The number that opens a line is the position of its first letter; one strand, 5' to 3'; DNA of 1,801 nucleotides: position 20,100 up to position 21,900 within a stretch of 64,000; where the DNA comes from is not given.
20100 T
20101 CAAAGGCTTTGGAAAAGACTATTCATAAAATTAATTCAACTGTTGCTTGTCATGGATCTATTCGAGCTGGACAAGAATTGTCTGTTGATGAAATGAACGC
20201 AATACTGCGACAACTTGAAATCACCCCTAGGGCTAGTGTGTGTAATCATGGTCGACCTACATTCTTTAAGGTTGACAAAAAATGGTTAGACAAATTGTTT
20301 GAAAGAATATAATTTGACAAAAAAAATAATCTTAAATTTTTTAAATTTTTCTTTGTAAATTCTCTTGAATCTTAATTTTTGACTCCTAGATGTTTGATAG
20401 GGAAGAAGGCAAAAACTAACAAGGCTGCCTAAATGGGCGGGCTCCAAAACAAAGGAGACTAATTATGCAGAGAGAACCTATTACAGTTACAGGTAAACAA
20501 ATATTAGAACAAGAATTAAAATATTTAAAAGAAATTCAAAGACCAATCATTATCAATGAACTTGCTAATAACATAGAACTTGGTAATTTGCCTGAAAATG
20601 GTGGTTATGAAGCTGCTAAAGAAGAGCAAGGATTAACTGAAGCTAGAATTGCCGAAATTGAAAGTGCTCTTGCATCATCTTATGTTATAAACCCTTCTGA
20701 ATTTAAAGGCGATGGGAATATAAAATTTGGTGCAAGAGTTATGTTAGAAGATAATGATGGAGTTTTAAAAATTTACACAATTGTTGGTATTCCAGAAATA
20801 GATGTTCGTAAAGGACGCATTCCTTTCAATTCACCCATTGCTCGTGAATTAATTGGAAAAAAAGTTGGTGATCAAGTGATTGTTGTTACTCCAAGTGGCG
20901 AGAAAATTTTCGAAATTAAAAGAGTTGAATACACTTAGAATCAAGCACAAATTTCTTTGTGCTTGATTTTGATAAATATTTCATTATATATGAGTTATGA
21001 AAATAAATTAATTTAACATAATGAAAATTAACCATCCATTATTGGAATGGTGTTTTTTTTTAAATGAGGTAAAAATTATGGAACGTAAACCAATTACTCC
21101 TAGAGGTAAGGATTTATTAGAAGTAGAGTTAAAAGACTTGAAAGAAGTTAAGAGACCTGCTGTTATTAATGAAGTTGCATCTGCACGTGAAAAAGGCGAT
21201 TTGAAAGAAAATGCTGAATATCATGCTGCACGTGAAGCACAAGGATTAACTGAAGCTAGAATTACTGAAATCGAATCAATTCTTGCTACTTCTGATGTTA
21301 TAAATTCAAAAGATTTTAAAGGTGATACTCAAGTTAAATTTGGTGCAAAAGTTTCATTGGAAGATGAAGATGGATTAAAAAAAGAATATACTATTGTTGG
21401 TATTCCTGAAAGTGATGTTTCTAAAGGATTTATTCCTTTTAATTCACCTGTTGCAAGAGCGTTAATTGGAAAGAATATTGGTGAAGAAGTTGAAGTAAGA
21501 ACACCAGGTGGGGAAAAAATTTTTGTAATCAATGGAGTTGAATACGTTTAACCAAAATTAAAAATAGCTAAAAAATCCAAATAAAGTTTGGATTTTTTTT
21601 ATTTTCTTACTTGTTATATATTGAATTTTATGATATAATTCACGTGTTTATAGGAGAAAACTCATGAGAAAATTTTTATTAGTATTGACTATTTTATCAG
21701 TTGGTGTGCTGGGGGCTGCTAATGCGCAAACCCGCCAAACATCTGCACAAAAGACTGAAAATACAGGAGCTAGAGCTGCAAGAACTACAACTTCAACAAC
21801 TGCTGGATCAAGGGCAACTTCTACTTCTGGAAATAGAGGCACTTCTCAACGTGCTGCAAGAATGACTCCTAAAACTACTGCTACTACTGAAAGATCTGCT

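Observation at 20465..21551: Tandem Gre-factor paralogs; the first has Asn in place of catalytic Asp41 (possible anti-Gre / Gfh1-like regulator)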

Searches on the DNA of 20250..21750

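Call 73: search_rna_families(source=window, start=20250, end=21750, threshold=evalue, max_evalue=1)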
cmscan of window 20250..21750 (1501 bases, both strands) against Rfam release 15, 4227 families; matches with E-value up to 1: 0.
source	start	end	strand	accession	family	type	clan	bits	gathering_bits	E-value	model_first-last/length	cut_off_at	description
